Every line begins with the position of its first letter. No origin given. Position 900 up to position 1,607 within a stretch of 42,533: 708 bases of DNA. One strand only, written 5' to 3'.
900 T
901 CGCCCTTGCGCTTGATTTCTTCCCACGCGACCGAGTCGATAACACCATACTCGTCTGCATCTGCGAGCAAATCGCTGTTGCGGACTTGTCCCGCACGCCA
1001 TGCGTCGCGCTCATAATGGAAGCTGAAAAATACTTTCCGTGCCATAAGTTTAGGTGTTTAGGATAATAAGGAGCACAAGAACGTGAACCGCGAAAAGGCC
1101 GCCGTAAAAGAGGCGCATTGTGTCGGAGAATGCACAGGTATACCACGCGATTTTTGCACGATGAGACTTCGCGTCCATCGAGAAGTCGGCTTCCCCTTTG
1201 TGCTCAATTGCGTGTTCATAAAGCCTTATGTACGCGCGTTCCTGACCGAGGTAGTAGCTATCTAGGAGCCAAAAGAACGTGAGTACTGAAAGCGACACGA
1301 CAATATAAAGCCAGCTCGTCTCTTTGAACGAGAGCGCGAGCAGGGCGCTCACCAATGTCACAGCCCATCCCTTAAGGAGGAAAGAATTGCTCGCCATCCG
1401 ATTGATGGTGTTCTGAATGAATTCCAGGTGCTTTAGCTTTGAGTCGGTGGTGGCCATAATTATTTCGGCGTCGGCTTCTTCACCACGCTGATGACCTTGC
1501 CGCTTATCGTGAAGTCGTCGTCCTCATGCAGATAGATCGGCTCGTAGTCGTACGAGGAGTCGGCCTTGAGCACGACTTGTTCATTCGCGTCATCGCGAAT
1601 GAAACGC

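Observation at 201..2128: S24/LexA-type repressor heads an operon with a 3-TM protein, a ThsB-like TIR protein and a 106-aa unknown: a Thoeris-like module with no ThsA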

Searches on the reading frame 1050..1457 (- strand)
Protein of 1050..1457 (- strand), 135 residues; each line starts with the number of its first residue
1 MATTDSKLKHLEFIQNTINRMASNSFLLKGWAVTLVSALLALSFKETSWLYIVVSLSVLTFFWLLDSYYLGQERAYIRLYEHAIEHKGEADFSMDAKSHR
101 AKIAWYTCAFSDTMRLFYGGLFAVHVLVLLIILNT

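Call 3: search_protein_families(library=pfam, proteins=[window:1050-1457:-], max_evalue=1)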
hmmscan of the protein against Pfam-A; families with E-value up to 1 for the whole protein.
window:1050-1457:- (135 aa): 1 family
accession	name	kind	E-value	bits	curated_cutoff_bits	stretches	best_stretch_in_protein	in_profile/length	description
PF11683.13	DUF3278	-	3.9e-05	24.2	26.6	1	12-108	24-122/130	Protein of unknown function (DUF3278)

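Call 4: search_protein_families(library=padloc, proteins=[window:1050-1457:-], max_evalue=1)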
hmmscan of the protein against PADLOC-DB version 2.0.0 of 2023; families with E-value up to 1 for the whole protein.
window:1050-1457:- (135 aa): 4 families
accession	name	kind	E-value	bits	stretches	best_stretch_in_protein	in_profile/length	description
PDLC04686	PDC-M50A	-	6e-43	144.3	1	5-131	3-131/134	-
PDLC04685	PDC-M50A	-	8.5e-35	117.8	1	5-133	3-129/130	-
PDLC04687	PDC-M50A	-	2e-18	64.8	1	7-133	12-141/144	-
PDLC04684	PDC-M50A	-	5.9e-16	57.3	1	10-132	17-140/159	-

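Call 5: search_protein_families(library=ncbifam, proteins=[window:1050-1457:-], max_evalue=1)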
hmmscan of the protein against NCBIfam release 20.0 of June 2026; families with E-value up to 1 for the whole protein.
window:1050-1457:- (135 aa): 0 families

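Call 9: search_protein_families(library=phrogs, proteins=[window:1050-1457:-], max_evalue=0.001)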
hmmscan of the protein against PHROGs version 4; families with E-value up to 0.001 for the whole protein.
window:1050-1457:- (135 aa): 1 family
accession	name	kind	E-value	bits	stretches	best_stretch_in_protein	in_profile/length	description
phrog_19896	-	unknown function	1e-35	124.2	1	4-131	3-133/135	-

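Call 13: find_homologous_proteins(query=window:1050-1457:-)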
Query window:1050-1457:- (135 aa): 2243 proteins with E <= 0.001 among 2309 candidates; the best 120 are listed.
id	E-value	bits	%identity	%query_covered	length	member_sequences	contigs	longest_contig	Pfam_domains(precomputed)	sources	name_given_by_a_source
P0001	6.0e-82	290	100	100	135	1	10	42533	-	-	-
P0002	2.4e-57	210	69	100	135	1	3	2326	-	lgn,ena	-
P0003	2.2e-56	207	73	97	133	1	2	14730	-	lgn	-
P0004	8.9e-53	195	67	96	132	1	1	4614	-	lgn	-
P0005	1.0e-50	189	68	97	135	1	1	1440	-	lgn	-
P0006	6.2e-48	180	67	86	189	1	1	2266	-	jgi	jgi:hypothetical protein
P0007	4.9e-47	177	68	96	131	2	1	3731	-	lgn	-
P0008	8.8e-47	176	66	84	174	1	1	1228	-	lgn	-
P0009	9.3e-47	176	64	95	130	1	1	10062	-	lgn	-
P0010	1.2e-46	176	62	96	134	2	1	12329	-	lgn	-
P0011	1.8e-45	172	62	95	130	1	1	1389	-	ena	-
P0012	4.8e-45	170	62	96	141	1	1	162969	-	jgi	jgi:hypothetical protein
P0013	7.8e-45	170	60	96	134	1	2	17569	-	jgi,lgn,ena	jgi:hypothetical protein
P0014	1.3e-44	169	61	96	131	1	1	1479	-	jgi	jgi:hypothetical protein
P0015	1.4e-44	169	63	95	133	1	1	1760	-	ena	-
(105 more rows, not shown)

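Call 17: find_related_loci(query=A1, collection=genome_contigs, flank=6000)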
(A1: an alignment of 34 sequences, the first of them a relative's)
Query A1 (135 aa) in genome_contigs; peptide patterns used: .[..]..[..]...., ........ (x = any residue, [..] = any of these).
544 stretches matched a pattern; 431 encode a relative of the query (tblastn E <= 1e-3); the best 80 are kept; 80 distinct loci.
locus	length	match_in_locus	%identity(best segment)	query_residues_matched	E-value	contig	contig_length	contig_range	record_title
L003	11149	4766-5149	57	5-131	8e-46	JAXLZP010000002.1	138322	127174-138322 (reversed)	MAG: Candidatus Gracilibacteria bacterium isolate STL-PAT5 C2.212.fa-2, whole genome shotgun sequence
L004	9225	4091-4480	56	5-133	7e-45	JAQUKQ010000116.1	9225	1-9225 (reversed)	MAG: Desulfobulbaceae bacterium isolate STD1_110 NODE_22450_length_9225_cov_3.827105_Sandtown_D1, whole genome shotgun s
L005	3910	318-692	60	5-128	2e-44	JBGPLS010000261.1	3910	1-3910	MAG: Gemmatimonadaceae bacterium isolate OBJ_0618_7090110_256 k141_5037461_length_3910_cov_22.7124, whole genome shotgun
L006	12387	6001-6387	55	5-132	5e-44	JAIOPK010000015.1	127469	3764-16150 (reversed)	MAG: Candidatus Uhrbacteria bacterium isolate LakeFargette_0920_ALND_MAG_54_14 LacPavin_0920_ALND_scaffold_649377, whole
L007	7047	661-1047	54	2-129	8e-44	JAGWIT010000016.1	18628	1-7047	MAG: Patescibacteria group bacterium isolate REEB120 contig-150_3636, whole genome shotgun sequence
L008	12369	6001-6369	60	5-128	1e-42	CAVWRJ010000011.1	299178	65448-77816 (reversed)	MAG: uncultured Acidobacteriota bacterium isolate MFD01213.bin.1.234 genome assembly, contig: contig_4113, whole genome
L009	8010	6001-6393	59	5-134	6e-43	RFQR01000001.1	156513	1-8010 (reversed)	MAG: bacterium isolate WB4_3_0878 contig_100_0, whole genome shotgun sequence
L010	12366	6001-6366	57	5-125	1e-42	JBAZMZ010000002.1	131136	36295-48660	MAG: Candidatus Paceibacterota bacterium isolate SO_2017_LW4_55 scaffold_425_c1_LW137-91_2017, whole genome shotgun sequ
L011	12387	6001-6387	57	5-132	1e-42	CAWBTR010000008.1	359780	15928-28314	MAG: uncultured Acidobacteriaceae bacterium isolate MFD00731.bin.1.198 genome assembly, contig: contig_39245, whole geno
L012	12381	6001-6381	55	3-128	2e-41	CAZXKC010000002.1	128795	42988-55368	MAG TPA_asm: uncultured Candidatus Saccharibacteria bacterium isolate SRP292972_co3_31 genome assembly, contig: NODE_178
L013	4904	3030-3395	57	5-125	1e-40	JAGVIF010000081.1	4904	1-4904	MAG: Lentisphaeria bacterium isolate DeMMO1_3 c_000000015375, whole genome shotgun sequence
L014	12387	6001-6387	52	2-129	1e-40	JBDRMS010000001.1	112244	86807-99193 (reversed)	MAG: bacterium isolate MEGAHIT-group-1.842 k141_3598364, whole genome shotgun sequence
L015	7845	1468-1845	59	5-129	4e-40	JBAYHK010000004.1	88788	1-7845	MAG: Patescibacteria group bacterium isolate SO_2016_GW1_148 scaffold00595_OW334_2016, whole genome shotgun sequence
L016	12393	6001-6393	58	5-134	4e-40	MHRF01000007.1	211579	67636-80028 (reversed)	MAG: Candidatus Taylorbacteria bacterium RIFCSPHIGHO2_01_FULL_46_22b rifcsphigho2_01_scaffold_280, whole genome shotgun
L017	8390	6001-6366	57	5-125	1e-39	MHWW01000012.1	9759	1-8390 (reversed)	MAG: Candidatus Zambryskibacteria bacterium RIFOXYC1_FULL_39_10 rifoxyc1_full_scaffold_2631, whole genome shotgun sequen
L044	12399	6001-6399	44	2-132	2e-33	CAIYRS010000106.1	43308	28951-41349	MAG: uncultured Methylococcaceae bacterium isolate KTt_bin-0593 genome assembly, contig: bin-0593:106/117, whole genome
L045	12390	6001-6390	46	5-132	3e-33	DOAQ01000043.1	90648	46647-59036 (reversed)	MAG TPA_asm: Prolixibacteraceae bacterium isolate UBA12447 contig_816, whole genome shotgun sequence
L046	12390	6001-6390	48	5-132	9e-33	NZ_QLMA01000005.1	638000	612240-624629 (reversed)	Chitinophaga dinghuensis strain DSM 29821 Ga0181032_105, whole genome shotgun sequence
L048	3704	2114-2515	44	1-132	1e-32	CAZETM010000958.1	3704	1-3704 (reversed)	MAG TPA_asm: uncultured Polyangium sp. isolate binchicken_co186_95 genome assembly, contig: NODE_41352_length_3704_cov_5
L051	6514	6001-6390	47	3-128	2e-31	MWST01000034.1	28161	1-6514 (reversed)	MAG: Polyangiaceae bacterium UTPRO1 contig_15484, whole genome shotgun sequence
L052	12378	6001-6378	44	7-131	3e-31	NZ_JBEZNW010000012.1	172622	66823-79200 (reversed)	Streptomyces sp. NPDC047971 NPDC047971_103_C3.ctg-0012, whole genome shotgun sequence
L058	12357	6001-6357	48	4-118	1e-30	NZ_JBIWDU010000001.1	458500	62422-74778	Neobacillus sp. NPDC097160 NPDC097160_222_D7.ctg-0001, whole genome shotgun sequence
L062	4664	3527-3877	49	5-118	8e-31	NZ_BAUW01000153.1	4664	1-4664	Mesobacillus boroniphilus JCM 21738, whole genome shotgun sequence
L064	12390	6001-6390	44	6-133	1e-30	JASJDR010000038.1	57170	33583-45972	MAG: Xenococcus sp. MO_188.B8 MO_188.c_442, whole genome shotgun sequence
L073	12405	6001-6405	45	1-131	2e-29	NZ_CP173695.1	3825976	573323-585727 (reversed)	Sellimonas catena strain JCM 35622 chromosome, complete genome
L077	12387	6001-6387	43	5-131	1e-29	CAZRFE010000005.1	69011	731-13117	MAG TPA_asm: uncultured Gammaproteobacteria bacterium isolate SRP263527_co2_174 genome assembly, contig: NODE_240_length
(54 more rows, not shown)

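Call 30: find_encoding_contigs(protein=P0001, flank=10000, max_places=10)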
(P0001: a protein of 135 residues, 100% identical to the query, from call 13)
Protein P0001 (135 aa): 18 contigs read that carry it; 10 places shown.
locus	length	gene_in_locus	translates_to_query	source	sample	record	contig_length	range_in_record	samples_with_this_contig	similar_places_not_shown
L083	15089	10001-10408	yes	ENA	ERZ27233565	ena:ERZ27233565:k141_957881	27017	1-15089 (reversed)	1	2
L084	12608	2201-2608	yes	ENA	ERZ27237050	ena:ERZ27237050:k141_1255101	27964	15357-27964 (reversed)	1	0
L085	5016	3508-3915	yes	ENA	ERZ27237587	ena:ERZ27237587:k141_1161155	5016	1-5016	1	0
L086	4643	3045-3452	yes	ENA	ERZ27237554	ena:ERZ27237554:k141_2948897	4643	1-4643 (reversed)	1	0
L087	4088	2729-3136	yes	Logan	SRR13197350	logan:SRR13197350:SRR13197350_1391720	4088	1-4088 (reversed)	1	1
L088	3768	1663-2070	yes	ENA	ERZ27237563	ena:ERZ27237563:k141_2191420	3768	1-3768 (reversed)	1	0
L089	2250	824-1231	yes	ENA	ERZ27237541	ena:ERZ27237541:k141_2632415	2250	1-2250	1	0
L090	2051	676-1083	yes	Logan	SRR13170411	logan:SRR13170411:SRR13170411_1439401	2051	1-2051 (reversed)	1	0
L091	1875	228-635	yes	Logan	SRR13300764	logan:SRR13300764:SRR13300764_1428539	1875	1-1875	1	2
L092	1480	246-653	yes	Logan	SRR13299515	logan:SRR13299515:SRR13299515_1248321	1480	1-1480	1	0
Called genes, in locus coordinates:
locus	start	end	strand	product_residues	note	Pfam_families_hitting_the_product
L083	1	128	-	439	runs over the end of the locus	PF00239:Resolvase, PF07508:Recombinase, PF13408:Zn_ribbon_recom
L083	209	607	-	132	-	PF13473:Cupredoxin_1 (weak)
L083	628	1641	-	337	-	PF00403:HMA, PF13386:DsbD_2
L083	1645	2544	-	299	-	PF01545:Cation_efflux, PF16916:ZT_dimer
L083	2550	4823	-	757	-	PF00403:HMA, PF00122:E1-E2_ATPase, PF00702:Hydrolase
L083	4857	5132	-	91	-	PF02583:Trns_repr_metal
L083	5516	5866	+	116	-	PF05154:TM2, PF09851:SHOCT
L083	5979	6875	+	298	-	-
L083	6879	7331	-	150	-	PF20901:Sf6_terminase (weak)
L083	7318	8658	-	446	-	PF02195:ParB_N, PF01555:N6_N4_Mtase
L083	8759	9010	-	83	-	-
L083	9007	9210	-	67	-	-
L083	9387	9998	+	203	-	PF00717:Peptidase_S24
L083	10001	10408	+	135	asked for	-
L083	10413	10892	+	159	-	PF08937:ThsB_TIR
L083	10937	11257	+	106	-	-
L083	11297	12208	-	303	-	PF13408:Zn_ribbon_recom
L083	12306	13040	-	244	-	PF03332:PMM, PF08282:Hydrolase_3 (weak)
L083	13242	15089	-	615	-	?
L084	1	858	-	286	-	?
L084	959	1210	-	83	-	-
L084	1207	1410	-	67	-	-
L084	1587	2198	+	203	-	PF00717:Peptidase_S24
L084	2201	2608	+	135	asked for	-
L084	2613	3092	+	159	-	PF08937:ThsB_TIR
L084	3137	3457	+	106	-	-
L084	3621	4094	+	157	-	-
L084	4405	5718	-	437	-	PF00239:Resolvase, PF07508:Recombinase, PF13408:Zn_ribbon_recom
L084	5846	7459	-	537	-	-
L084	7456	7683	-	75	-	-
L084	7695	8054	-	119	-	-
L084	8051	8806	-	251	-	PF01555:N6_N4_Mtase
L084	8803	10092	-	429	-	PF01555:N6_N4_Mtase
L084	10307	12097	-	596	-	-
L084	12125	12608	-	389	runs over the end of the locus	PF03235:GmrSD_N, PF01844:HNH (weak)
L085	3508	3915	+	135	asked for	-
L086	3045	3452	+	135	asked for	-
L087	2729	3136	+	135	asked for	-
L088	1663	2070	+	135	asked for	-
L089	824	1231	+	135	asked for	-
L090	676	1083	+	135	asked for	-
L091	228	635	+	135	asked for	-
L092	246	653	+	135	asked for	-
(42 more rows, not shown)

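Call 32: search_protein_families(library=pfam, proteins=[L046:5992-6411:+, L048:2111-2518:+, L062:3518-3925:+, L045:5995-6402:+, L058:5977-6411:+, L073:6001-6417:+, L052:5923-6387:+], max_evalue=10)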
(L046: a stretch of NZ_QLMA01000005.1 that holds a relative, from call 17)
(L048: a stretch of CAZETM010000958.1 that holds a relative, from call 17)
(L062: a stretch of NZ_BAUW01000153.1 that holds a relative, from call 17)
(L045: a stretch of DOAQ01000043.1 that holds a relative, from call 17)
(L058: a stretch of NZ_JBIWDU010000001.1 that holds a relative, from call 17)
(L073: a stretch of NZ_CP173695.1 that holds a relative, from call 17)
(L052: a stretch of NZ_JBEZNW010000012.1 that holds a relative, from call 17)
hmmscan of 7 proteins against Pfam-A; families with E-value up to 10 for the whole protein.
L046:5992-6411:+ (139 aa): 4 families
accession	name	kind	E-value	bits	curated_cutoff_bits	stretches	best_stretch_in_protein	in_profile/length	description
PF24838.2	8xMP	-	0.0091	16.3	30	1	18-132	17-132/136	Octameric membrane protein family (8xMP)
PF11683.13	DUF3278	-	0.012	16.1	26.6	1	14-89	27-105/130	Protein of unknown function (DUF3278)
PF23349.2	BBS7_hp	-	0.046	14.3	27.8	1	16-92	11-86/114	BBS7 hairpin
PF11443.14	DUF2828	-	0.16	11.3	29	1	69-108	192-231/405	Domain of unknown function (DUF2828)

L048:2111-2518:+ (135 aa): 1 family
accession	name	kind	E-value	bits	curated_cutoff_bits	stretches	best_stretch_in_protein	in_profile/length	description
PF24129.1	DUF7396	-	0.044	14.4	27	1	115-134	13-34/46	Family of unknown function (DUF7396)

L062:3518-3925:+ (135 aa): 1 family
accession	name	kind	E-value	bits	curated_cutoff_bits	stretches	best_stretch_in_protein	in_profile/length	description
PF05571.17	JAMP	-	0.1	12.7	25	1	4-64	224-285/292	JNK1/MAPK8-associated membrane protein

L045:5995-6402:+ (135 aa): 3 families
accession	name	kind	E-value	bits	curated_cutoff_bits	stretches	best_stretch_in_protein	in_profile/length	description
PF12650.12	DUF3784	-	0.0057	17.3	28.1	1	85-134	38-92/94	Domain of unknown function (DUF3784)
PF11683.13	DUF3278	-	0.0058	17.2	26.6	1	10-96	24-113/130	Protein of unknown function (DUF3278)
PF19019.6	Phlebo_G2_C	-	0.81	9.8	25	1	91-132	112-153/171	Phlebovirus glycoprotein G2 C-terminal domain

L058:5977-6411:+ (144 aa): 1 family
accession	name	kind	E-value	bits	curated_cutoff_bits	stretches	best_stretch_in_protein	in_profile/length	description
PF14213.11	DUF4325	-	0.16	12.2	23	1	79-101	3-24/64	STAS-like domain of unknown function (DUF4325)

L073:6001-6417:+ (138 aa): 2 families
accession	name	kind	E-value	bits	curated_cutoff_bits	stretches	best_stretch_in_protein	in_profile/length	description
PF10028.14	DUF2270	-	0.058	13.4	25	1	30-67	23-62/184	Predicted integral membrane protein (DUF2270)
PF11683.13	DUF3278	-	0.068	13.7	26.6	1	18-89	30-104/130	Protein of unknown function (DUF3278)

L052:5923-6387:+ (154 aa): 1 family
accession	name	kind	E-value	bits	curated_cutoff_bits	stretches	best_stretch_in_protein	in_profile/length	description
PF19779.4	DUF6264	-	0.01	16.4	31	1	46-77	129-161/183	Family of unknown function (DUF6264)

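Call 36: search_dna_similar(query=window:1050-1457:-, collection=plasmids, mode=protein, max_evalue=0.001, max_rows=40)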
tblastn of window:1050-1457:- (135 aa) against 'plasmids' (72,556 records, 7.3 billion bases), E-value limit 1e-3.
Records with a match: 129; places in all: 130; records where one place covers at least 80% of the query: 64.
Best place of each record, by identity: <60% 129.
By first word of the organism name: Klebsiella 40; Escherichia 36; Campylobacter 10; Lactiplantibacillus 5; Priestia 3; Levilactobacillus 3; Enterobacter 3; Rhodococcus 2; Streptomyces 2; Shigella 2; and 21 more.
By predicted mobility (MOB-suite, as given by PLSDB): conjugative 82; non-mobilizable 31; mobilizable 16.
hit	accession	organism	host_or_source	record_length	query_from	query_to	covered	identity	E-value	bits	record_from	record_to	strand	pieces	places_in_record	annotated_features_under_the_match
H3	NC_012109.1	Desulforapulum autotrophicum HRM2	-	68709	5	131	94%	47.3%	2e-20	92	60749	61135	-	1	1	hypothetical protein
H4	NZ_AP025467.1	Vibrio chagasii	-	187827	3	132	96%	42.4%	3e-15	78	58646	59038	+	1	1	hypothetical protein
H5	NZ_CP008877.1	Terribacillus goriensis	Cryptomeria japonica var. sinensis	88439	4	128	93%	41.1%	7e-20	91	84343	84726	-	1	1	hypothetical protein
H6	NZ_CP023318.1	Priestia megaterium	Plant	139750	4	131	95%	39.7%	2e-18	87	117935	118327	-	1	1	hypothetical protein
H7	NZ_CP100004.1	Halorussus vallis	cell culture,saline soil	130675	10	132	91%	40.9%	3e-13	72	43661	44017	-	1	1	hypothetical protein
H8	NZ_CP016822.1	Rhodococcus sp. p52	oil-polluted soil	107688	9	133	93%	40.0%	1e-16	82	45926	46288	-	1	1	hypothetical protein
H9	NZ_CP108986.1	Streptomyces sp. NBC_00724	-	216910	7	133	94%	39.1%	3e-13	72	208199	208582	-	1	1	hypothetical protein | HIT domain-containing protein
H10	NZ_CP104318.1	Streptomyces angustmyceticus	whole organism,soil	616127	7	132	93%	39.1%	2e-16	81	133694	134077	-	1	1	hypothetical protein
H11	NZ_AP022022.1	Klebsiella sp. WP3-S18-ESBL-05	-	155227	2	121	89%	41.0%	5e-16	80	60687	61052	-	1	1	hypothetical protein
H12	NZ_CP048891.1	Priestia megaterium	culture,agricultural soil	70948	5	118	84%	42.7%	1e-16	82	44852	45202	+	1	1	hypothetical protein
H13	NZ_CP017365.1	Lactiplantibacillus plantarum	cell culture,palm wine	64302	5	130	93%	38.2%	1e-12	71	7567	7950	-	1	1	hypothetical protein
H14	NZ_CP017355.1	Lactiplantibacillus plantarum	cell culture,raw sausage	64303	5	130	93%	38.2%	1e-12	71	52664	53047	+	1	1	hypothetical protein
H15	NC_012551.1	Levilactobacillus brevis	Korean-type pickle Kimchi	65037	5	130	93%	38.2%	1e-12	71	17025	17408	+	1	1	hypothetical protein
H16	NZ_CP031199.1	Levilactobacillus brevis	-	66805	5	130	93%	38.2%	1e-12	71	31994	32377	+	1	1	hypothetical protein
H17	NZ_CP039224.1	Piscirickettsia salmonis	Salmo salar,cell culture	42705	3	108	79%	44.9%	3e-14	75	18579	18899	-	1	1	none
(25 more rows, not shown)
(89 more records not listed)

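Call 78: predict_structure(alignment_id=A1)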
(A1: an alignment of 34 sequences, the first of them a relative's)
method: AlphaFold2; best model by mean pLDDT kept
length: 135 residues; sequences in the alignment: 34
mean_pLDDT: 83.5   pTM: 0.68
mean pLDDT of the five models: 83.5, 82.7, 77.4, 76.3, 75.2
residues with pLDDT >= 90: 45; 70-90: 71; 50-70: 19; < 50: 0
segments of 3 or more residues with pLDDT < 50: none
pLDDT, mean of each block of 10 residues (from residue 1): 73 84 85 93 89 93 90 83 71 66 73 90 92 87
secondary structure, 60 per line:
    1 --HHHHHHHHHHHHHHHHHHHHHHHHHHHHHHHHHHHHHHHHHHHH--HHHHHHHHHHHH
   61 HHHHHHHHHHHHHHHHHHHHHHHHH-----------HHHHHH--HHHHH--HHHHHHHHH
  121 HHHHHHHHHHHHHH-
elements in order: H3-46 H49-85 H97-102 H105-109 H112-134

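Call 84: fold_search(model_id=the predicted structure, library=pdb)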
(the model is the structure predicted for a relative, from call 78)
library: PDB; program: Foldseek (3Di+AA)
matches with E <= 10: 48; with E <= 0.001: 0
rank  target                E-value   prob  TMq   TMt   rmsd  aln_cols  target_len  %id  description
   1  1ez3_B                1.1e+00  0.20  0.28  0.29   9.3       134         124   13  CRYSTAL STRUCTURE OF THE NEURONAL T-SNARE SYNTAXIN-1A (released 2000-06-07)
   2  6r2g_A                1.8e+00  0.35  0.43  0.40   8.5       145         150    8  Crystal structure of a single-chain protein mimetic of the gp41 NHR trimer in complex with the synthetic CHR peptide C (released 2019-07-10)
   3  4k0d_A                1.8e+00  0.14  0.29  0.28  20.9       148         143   14  Periplasmic sensor domain of sensor histidine kinase, Adeh_2942 (released 2013-06-12)
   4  6ayi_A                3.2e+00  0.04  0.19  0.15  15.6       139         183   14  Escherichia coli GusR (released 2017-12-20)
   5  7t2y_A                3.8e+00  0.13  0.26  0.33  18.8       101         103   13  X-ray structure of a designed cold unfolding four helix bundle (released 2022-03-02)
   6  9had_C                4.4e+00  0.15  0.33  0.41  16.2       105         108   12  Der f 21 dust mite allergen with computationally designed DerF21_b10 binder (released 2024-12-18)
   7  3rkg                  4.6e+00  0.20  0.43  0.26   7.8       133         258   14  Structural and Functional Characterization of the Yeast Mg2+ Channel Mrs2 (released 2012-04-18)
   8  4z9j_A                4.6e+00  0.05  0.22  0.19  18.1       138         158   10  Apo-Tar from E. coli (released 2016-07-20)
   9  4z9h_A                4.6e+00  0.05  0.23  0.19  19.2       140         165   10  Asp-Tar from E. coli (released 2016-07-20)
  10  6m97                  4.6e+00  0.03  0.20  0.16  19.7       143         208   12  Crystal structure of the high-affinity copper transporter Ctr1 (released 2019-04-03)
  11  3kyi_A                4.9e+00  0.06  0.25  0.26  19.6       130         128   11  Crystal structure of the phosphorylated P1 domain of CheA3 in complex with CheY6 from R. sphaeroides (released 2010-02-16)
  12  5j0l_B                5.2e+00  0.23  0.47  0.52   7.5       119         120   11  De novo design of protein homo-oligomers with modular hydrogen bond network-mediated specificity (released 2016-07-06)
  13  9s99_B                5.2e+00  0.05  0.25  0.18  15.1       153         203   10  CdvB2 filament - high twist, class B (released 2026-01-28)
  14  5j0l_E                5.4e+00  0.23  0.44  0.52   7.6       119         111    8  De novo design of protein homo-oligomers with modular hydrogen bond network-mediated specificity (released 2016-07-06)
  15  9had_A                5.4e+00  0.13  0.32  0.36   9.2       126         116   13  Der f 21 dust mite allergen with computationally designed DerF21_b10 binder (released 2024-12-18)
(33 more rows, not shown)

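Call 90: find_related_loci(query=A1, collection=viral_contigs, flank=6000)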
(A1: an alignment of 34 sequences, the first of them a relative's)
Query A1 (135 aa) in viral_contigs; peptide patterns used: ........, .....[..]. (x = any residue, [..] = any of these).
120 stretches matched a pattern; 17 encode a relative of the query (tblastn E <= 1e-3); 17 distinct loci.
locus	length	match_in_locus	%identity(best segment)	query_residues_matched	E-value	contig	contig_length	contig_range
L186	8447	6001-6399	47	2-132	5e-36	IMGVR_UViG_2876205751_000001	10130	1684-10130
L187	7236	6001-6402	43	3-134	4e-30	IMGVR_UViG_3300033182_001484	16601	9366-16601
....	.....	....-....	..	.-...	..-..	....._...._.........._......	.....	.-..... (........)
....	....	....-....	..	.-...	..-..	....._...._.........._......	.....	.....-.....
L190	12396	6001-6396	40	5-131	3e-26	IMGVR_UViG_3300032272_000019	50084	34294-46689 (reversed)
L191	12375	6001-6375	39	4-133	3e-26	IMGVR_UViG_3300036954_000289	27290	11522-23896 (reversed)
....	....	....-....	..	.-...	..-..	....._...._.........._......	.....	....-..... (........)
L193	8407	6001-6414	37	1-132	2e-22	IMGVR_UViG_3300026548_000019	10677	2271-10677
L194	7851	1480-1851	39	1-113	5e-22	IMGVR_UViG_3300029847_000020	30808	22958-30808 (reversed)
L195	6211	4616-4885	42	4-93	9e-21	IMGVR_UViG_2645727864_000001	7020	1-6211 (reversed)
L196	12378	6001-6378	34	7-129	3e-18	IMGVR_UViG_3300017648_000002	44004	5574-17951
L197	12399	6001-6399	33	9-131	6e-18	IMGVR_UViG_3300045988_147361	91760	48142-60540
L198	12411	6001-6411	34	4-134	1e-16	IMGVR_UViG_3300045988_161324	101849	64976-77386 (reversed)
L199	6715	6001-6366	35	9-120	3e-16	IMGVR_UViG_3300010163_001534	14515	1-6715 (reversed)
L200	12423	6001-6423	33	5-134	1e-14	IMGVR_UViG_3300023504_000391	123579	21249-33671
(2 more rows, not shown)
